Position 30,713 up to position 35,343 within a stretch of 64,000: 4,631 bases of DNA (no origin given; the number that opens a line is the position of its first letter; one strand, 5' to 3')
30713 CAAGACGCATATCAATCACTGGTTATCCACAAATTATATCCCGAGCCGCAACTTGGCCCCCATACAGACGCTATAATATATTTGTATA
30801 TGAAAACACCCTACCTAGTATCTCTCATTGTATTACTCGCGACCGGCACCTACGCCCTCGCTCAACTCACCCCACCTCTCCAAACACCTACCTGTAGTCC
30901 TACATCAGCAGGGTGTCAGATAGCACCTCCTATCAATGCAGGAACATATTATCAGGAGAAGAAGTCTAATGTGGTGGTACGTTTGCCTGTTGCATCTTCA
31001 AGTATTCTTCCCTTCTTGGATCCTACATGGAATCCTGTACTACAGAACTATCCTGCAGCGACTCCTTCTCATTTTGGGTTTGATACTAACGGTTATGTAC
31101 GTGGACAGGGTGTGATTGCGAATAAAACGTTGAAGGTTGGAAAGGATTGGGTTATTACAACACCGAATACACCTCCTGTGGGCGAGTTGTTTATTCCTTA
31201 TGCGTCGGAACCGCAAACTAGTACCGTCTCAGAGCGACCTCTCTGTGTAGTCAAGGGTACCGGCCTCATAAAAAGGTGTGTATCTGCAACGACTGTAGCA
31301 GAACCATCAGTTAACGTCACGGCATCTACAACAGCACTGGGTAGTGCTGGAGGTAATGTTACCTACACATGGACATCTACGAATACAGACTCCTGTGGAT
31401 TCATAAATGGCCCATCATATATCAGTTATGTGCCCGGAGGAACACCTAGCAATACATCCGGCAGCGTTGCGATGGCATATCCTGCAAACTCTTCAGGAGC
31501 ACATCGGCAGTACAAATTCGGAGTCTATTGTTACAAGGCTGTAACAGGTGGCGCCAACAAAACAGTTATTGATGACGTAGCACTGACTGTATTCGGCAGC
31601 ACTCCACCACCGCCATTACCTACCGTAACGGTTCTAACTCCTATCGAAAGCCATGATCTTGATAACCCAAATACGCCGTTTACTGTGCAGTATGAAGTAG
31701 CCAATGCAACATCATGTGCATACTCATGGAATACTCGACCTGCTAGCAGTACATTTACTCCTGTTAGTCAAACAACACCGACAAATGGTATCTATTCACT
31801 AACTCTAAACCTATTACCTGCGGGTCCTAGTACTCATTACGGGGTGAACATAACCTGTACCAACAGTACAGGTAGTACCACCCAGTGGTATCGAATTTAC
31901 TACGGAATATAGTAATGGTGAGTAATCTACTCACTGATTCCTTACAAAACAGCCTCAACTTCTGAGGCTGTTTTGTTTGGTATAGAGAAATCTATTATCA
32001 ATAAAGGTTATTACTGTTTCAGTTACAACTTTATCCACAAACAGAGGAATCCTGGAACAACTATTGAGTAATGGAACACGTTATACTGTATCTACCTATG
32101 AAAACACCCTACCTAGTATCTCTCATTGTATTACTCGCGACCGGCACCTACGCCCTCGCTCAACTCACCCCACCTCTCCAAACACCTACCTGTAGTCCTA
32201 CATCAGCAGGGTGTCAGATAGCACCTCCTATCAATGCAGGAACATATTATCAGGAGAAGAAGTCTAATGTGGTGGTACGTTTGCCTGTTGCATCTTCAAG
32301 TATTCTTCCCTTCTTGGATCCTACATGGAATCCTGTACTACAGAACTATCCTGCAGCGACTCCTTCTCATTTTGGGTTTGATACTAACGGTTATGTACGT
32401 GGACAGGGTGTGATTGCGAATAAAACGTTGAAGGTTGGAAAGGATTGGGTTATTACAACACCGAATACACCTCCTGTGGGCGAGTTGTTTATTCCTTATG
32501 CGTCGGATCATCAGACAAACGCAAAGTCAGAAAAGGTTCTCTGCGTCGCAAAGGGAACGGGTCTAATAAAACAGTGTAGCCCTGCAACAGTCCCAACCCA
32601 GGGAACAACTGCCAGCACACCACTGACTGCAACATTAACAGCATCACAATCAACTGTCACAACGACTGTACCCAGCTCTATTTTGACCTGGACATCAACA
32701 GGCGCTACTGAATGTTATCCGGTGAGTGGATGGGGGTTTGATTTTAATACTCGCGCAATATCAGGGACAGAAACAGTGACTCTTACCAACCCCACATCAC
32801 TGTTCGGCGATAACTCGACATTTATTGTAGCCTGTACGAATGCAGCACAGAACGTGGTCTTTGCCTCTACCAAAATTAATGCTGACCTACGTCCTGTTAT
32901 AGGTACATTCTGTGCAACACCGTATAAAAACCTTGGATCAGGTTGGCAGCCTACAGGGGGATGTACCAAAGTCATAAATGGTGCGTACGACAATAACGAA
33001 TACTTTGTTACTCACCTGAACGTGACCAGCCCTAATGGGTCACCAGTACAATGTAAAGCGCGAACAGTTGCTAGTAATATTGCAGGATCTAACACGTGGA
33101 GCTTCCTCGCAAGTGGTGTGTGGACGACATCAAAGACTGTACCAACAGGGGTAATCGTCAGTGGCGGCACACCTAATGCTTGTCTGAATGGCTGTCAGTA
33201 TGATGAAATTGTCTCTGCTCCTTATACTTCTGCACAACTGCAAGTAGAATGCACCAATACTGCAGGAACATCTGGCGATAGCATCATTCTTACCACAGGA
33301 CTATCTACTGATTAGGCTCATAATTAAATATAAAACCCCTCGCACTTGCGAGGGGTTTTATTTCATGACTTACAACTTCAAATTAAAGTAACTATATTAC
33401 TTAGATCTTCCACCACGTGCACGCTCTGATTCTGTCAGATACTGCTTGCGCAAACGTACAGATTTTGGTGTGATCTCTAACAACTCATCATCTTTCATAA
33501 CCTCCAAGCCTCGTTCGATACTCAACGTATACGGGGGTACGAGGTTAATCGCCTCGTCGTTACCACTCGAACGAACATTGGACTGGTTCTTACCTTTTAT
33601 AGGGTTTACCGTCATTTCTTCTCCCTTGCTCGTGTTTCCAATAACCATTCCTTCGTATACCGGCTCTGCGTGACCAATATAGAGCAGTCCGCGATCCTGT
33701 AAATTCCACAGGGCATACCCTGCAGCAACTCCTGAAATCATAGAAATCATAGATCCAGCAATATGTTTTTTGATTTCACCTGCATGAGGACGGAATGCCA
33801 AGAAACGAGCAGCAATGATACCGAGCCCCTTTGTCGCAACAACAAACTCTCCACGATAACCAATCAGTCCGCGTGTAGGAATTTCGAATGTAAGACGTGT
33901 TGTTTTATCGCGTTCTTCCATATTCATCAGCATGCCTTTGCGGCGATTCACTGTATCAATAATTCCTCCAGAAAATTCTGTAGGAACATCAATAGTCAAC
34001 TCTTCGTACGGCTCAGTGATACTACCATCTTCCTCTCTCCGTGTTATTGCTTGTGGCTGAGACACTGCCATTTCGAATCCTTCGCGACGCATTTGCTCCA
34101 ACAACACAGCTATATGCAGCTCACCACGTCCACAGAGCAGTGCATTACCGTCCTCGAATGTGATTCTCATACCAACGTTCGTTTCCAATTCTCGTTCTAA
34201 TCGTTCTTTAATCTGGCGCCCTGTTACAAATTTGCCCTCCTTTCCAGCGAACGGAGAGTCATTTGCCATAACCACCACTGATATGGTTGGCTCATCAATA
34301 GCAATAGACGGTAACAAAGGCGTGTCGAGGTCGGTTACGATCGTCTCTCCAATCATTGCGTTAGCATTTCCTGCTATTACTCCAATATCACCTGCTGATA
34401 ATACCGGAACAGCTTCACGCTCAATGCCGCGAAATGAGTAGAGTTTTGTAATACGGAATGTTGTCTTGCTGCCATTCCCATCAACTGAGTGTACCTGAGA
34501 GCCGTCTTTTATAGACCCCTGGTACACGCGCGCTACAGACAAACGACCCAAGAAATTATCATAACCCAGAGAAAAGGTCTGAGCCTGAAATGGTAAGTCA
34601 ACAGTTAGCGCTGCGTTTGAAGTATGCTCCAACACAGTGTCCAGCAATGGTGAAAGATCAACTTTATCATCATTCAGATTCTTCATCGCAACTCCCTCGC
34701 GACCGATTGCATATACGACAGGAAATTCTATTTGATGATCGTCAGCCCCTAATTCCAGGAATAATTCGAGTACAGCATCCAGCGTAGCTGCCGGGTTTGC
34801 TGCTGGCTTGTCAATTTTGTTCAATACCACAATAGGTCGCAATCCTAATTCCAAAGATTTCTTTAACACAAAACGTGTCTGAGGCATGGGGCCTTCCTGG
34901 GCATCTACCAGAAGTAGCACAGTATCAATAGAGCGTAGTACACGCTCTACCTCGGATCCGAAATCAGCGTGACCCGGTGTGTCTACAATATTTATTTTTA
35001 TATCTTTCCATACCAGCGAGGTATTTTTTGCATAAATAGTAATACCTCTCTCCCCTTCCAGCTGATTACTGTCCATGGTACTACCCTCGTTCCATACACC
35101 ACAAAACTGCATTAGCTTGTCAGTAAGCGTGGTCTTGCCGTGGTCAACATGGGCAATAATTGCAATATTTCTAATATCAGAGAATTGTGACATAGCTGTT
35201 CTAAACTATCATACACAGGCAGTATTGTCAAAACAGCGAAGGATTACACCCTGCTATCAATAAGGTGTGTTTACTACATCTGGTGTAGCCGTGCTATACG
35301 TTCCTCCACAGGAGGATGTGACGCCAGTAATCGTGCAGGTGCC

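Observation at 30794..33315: Tandem secreted paralogs with 426 bp of identical 5' coding sequence followed by complete divergence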

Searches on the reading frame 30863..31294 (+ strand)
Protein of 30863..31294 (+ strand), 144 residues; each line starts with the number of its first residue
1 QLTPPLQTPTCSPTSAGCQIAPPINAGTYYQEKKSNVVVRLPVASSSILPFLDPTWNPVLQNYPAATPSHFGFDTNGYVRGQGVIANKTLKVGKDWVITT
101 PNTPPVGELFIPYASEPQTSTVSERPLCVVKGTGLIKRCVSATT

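Call 25: find_homologous_proteins(query=A2, max_evalue=0.01)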
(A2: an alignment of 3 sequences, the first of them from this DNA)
Query A2 (3 sequences): 122 candidates shared short words with the query, none scored E <= 0.01.
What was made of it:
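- Tried and rejected: The profile search with alignment A2 (call 25) returned nothing, not even the query's own proteins, so I treat that call as uninformative.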

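Call 26: find_related_loci(query=A2, collection=genome_contigs, flank=10000)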
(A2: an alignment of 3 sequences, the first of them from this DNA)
Query A2 (144 aa) in genome_contigs; peptide patterns used: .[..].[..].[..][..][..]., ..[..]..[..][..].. (x = any residue, [..] = any of these).
42 stretches matched a pattern, but none encodes a relative of the query by tblastn (E <= 1e-3).

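Call 28: find_related_loci(query=A2, collection=metagenome_contigs, flank=10000)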
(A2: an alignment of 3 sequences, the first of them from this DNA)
Query A2 (144 aa) in metagenome_contigs; peptide patterns used: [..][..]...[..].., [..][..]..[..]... (x = any residue, [..] = any of these).
405 stretches matched a pattern, but none encodes a relative of the query by tblastn (E <= 1e-3).

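Call 63: search_solved_structures(query=A2, max_evalue=10)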
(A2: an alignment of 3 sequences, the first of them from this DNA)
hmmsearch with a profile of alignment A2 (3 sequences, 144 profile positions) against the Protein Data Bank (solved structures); distinct sequences matched with E-value up to 10: 0.

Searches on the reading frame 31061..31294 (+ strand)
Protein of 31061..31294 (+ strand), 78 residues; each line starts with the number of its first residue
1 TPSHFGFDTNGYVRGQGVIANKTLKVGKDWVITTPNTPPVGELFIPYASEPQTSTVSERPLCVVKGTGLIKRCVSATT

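Call 61: find_related_loci(query=A3, collection=metagenome_contigs, flank=10000)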
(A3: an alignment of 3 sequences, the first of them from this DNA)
Query A3 (78 aa) in metagenome_contigs; peptide patterns used: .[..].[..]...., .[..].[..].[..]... (x = any residue, [..] = any of these).
146 stretches matched a pattern, but none encodes a relative of the query by tblastn (E <= 1e-3).

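Call 62: find_related_loci(query=A3, collection=viral_contigs, flank=5000)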
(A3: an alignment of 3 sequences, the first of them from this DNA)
Query A3 (78 aa) in viral_contigs; peptide patterns used: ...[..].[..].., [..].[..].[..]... (x = any residue, [..] = any of these).
51 stretches matched a pattern, but none encodes a relative of the query by tblastn (E <= 1e-3).

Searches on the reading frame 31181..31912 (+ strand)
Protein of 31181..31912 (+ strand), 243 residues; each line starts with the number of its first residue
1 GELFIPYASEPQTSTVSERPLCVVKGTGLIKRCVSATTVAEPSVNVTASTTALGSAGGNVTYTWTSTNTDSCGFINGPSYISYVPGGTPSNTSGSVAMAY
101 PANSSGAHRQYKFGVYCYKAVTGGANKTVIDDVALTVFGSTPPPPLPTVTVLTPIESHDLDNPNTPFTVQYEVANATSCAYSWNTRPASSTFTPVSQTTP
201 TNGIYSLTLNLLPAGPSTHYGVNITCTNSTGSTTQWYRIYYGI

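Call 40: find_encoding_contigs(protein=window:31181-31912:+, flank=3000, max_places=5)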
Protein window:31181-31912:+ (243 aa): 1 contig read that carries it; 1 place shown.
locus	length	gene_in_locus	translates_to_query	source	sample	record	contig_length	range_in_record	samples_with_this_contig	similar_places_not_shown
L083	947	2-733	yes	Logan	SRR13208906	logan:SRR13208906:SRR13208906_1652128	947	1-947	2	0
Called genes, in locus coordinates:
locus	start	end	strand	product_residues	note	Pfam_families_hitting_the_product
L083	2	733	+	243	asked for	?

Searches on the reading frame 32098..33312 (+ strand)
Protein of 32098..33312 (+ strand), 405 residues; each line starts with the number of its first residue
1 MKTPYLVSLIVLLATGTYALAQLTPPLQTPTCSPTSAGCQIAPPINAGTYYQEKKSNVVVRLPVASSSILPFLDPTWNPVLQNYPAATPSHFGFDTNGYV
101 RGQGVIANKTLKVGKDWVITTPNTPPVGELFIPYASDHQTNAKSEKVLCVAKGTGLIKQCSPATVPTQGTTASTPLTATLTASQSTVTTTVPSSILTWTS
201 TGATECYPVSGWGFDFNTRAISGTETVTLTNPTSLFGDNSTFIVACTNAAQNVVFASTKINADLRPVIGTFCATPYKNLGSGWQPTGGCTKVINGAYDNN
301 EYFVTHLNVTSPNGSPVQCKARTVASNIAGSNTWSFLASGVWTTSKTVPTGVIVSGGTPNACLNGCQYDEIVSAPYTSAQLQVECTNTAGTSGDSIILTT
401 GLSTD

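Call 6: search_protein_families(library=pfam, proteins=[window:32098-33312:+], max_evalue=1)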
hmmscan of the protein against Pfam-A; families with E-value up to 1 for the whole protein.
window:32098-33312:+ (405 aa): 0 families

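Call 7: search_protein_families(library=ncbifam, proteins=[window:32098-33312:+], max_evalue=1)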
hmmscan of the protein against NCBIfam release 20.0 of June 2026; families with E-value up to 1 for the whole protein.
window:32098-33312:+ (405 aa): 0 families

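Call 65: search_protein_families(library=phrogs, proteins=[window:32098-33312:+], max_evalue=1)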
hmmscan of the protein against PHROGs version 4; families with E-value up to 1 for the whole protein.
window:32098-33312:+ (405 aa): 2 families
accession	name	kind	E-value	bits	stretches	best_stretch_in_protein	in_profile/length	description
phrog_2959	-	tail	0.095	13.4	1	203-236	55-88/102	minor tail protein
phrog_36866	-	unknown function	0.16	12.8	1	136-177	90-131/139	-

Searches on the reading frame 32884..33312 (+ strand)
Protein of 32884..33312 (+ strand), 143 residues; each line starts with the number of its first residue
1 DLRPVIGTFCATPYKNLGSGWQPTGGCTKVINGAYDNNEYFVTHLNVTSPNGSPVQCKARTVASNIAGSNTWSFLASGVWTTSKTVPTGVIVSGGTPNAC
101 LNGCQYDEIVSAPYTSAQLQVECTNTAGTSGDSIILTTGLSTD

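Call 64: search_solved_structures(query=window:32884-33312:+, max_evalue=10)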
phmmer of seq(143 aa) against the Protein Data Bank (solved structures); distinct sequences matched with E-value up to 10: 1.
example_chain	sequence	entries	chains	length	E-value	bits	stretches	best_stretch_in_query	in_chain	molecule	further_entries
7kln_A2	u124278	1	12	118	0.36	14.2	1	41-79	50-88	Head completion protein, gp1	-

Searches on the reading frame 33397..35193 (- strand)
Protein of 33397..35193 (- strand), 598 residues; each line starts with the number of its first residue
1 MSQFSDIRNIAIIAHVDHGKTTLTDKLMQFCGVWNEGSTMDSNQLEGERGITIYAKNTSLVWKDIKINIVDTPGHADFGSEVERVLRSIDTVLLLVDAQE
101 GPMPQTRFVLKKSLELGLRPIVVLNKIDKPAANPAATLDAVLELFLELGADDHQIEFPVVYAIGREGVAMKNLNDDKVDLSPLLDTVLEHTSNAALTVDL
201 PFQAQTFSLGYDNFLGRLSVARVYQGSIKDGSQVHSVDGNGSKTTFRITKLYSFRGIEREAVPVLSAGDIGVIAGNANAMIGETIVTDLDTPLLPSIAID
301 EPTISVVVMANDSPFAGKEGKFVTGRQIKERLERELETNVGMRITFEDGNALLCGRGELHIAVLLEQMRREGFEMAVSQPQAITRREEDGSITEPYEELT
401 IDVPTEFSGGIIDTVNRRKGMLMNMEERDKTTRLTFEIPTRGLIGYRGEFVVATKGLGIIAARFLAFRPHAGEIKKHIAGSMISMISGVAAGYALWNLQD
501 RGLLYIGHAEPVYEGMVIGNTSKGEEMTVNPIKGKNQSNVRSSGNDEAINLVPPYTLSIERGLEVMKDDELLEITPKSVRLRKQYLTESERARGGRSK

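Call 27: find_encoding_contigs(protein=window:33397-35193:-, flank=3000, max_places=3)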
Protein window:33397-35193:- (598 aa): 1 contig read that carries it; 1 place shown.
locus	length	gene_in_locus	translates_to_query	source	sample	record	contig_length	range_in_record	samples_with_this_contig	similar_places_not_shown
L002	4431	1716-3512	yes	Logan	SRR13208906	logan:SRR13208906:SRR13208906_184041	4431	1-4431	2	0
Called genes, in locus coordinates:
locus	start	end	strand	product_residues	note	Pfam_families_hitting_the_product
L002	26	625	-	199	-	PF08207:EFP_N, PF09285:Elong-fact-P_C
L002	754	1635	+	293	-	PF01435:Peptidase_M48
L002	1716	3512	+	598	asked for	PF00009:GTP_EFTU, PF01926:MMR_HSR1 (weak), PF22042:EF-G_D2 (weak), PF03144:GTP_EFTU_D2, PF00679:EFG_C, PF21018:BipA_C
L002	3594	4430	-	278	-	?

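Call 35: find_related_loci(query=window:33397-35193:-, collection=genome_contigs, flank=10000)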
Query window:33397-35193:- (598 aa) in genome_contigs; peptide patterns used: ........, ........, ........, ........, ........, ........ (x = any residue, [..] = any of these).
600 stretches matched a pattern (row limit reached: there are more); 591 encode a relative of the query (tblastn E <= 1e-3); the best 80 are kept; 80 distinct loci.
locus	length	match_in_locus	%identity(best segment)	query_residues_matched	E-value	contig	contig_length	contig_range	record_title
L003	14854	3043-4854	61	4-598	0e+0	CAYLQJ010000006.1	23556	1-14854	MAG TPA_asm: uncultured Candidatus Saccharibacteria bacterium isolate SRP285395_co1_362 genome assembly, contig: NODE_31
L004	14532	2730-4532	61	6-598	0e+0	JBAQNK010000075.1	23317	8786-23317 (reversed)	MAG: Minisyncoccia bacterium isolate MFD12002_ilm_asm_bin6 k127_18139, whole genome shotgun sequence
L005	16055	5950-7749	62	4-596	0e+0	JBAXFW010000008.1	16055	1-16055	MAG: bacterium isolate ELA281 MAG281_8, whole genome shotgun sequence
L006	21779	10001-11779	62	6-596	0e+0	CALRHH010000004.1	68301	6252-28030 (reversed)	MAG: Candidatus Nomurabacteria bacterium isolate Ike-100m-40 genome assembly, contig: Ike-100-c136, whole genome shotgun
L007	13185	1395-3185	63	7-596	0e+0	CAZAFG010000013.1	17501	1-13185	MAG TPA_asm: uncultured Candidatus Saccharibacteria bacterium isolate SRP286056_co2_554 genome assembly, contig: NODE_49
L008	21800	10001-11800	61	6-598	0e+0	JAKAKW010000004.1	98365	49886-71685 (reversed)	MAG: bacterium isolate WY4.bin98 NODE_223_length_98365_cov_2.294336, whole genome shotgun sequence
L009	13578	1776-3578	61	6-598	0e+0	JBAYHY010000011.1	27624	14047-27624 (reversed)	MAG: Candidatus Paceibacterota bacterium isolate SO_2016_GW1_160 scaffold03056_OW334_2016, whole genome shotgun sequence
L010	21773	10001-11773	63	6-588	0e+0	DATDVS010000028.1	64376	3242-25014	MAG TPA_asm: Candidatus Paceibacterota bacterium isolate SMAG_U8090 k141_567723, whole genome shotgun sequence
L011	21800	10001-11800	61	6-598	0e+0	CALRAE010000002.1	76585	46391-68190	MAG: Candidatus Nomurabacteria bacterium isolate MaH-04nov19-216 genome assembly, contig: MaH-04nov19-C547, whole genome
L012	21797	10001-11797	61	6-596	0e+0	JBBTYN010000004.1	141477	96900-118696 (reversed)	MAG: Patescibacteria group bacterium isolate H41-bin112_1 H41_bin112_1_000000000004, whole genome shotgun sequence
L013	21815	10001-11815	62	6-597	0e+0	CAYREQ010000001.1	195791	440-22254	MAG TPA_asm: uncultured Candidatus Saccharibacteria bacterium isolate SRP278252_co2_640 genome assembly, contig: NODE_69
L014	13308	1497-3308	60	6-598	0e+0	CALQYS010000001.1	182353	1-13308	MAG: Candidatus Nomurabacteria bacterium isolate Ike-100m-2 genome assembly, contig: Ike-100-c23, whole genome shotgun s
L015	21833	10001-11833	60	6-596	0e+0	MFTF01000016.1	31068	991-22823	MAG: Candidatus Nomurabacteria bacterium RIFCSPHIGHO2_01_FULL_36_23 rifcsphigho2_01_scaffold_2928, whole genome shotgun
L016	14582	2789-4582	61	6-596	0e+0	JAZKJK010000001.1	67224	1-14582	MAG: Patescibacteria group bacterium isolate ADI_DC_SW_02_SPN_11032020-bin106_1 DCSW02SPN_B106_1_000000000001, whole gen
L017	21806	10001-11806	60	4-597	0e+0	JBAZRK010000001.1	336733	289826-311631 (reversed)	MAG: Candidatus Paceibacterota bacterium isolate SO_2017_GW1_146 NODE_237_length_336733_cov_3.011132_OW334_2017, whole g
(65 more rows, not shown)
